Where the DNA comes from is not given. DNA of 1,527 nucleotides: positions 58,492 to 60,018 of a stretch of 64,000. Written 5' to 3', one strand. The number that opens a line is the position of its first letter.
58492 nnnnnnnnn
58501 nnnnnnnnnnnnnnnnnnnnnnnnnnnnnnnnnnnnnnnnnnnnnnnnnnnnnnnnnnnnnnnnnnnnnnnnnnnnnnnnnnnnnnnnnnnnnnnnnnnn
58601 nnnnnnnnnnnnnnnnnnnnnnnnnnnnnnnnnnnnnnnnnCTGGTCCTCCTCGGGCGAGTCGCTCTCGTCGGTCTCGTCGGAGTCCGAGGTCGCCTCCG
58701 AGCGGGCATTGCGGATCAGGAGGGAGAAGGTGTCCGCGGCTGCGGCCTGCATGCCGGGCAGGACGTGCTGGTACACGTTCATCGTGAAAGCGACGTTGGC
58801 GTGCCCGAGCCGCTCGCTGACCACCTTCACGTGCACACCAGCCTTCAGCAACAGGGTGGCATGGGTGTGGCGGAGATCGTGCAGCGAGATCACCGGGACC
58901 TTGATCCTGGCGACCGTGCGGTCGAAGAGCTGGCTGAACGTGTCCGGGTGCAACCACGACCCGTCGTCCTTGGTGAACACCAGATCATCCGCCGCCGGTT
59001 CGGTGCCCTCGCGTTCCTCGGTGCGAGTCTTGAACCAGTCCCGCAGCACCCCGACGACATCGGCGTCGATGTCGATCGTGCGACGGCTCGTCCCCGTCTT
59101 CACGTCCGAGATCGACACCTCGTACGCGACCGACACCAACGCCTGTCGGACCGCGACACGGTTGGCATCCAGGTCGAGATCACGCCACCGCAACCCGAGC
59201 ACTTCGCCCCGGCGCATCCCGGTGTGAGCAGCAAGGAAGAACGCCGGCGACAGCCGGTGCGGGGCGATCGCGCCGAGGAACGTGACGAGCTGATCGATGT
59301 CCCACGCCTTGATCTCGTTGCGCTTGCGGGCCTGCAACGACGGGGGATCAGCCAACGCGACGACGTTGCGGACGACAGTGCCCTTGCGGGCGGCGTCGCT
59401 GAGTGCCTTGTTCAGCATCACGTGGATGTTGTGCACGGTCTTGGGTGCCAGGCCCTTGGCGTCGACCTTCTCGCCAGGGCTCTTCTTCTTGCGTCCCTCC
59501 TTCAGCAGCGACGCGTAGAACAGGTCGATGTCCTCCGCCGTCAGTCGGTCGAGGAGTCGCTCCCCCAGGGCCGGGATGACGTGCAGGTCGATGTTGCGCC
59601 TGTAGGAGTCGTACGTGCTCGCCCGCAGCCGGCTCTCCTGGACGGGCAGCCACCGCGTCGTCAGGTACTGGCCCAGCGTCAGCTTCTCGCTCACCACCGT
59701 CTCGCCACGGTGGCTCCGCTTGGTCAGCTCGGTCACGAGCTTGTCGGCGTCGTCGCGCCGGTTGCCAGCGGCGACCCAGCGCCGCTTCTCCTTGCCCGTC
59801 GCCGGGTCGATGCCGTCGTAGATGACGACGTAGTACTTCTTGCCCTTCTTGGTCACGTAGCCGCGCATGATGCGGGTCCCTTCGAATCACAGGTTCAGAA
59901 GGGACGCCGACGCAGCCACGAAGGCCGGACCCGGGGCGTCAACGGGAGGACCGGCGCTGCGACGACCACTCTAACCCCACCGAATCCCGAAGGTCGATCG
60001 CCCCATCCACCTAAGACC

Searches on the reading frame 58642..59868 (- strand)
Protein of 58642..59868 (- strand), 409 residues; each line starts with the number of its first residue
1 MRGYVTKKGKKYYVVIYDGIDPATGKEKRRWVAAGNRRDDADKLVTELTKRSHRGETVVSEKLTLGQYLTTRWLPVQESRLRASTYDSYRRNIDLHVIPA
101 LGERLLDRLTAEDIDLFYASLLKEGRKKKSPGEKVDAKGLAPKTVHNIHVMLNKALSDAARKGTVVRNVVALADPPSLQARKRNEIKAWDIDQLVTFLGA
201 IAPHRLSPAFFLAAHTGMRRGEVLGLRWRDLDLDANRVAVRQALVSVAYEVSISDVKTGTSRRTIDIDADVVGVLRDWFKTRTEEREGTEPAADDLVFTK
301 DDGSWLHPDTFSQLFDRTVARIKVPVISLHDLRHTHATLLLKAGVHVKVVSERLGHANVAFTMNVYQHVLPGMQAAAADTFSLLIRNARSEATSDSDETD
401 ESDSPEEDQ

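Call 45: search_protein_families(library=pfam, proteins=[window:58642-59868:-], max_evalue=0.001)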
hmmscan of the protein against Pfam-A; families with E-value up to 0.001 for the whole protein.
window:58642-59868:- (409 aa): 2 families
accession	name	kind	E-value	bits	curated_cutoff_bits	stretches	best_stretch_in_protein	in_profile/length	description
PF00589.27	Phage_integrase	-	9.4e-26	91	27.1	1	191-370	8-169/172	Phage integrase family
PF14659.12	Phage_int_SAM_3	-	6.1e-09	36.4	22.6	1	70-121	6-57/58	Phage integrase, N-terminal SAM-like domain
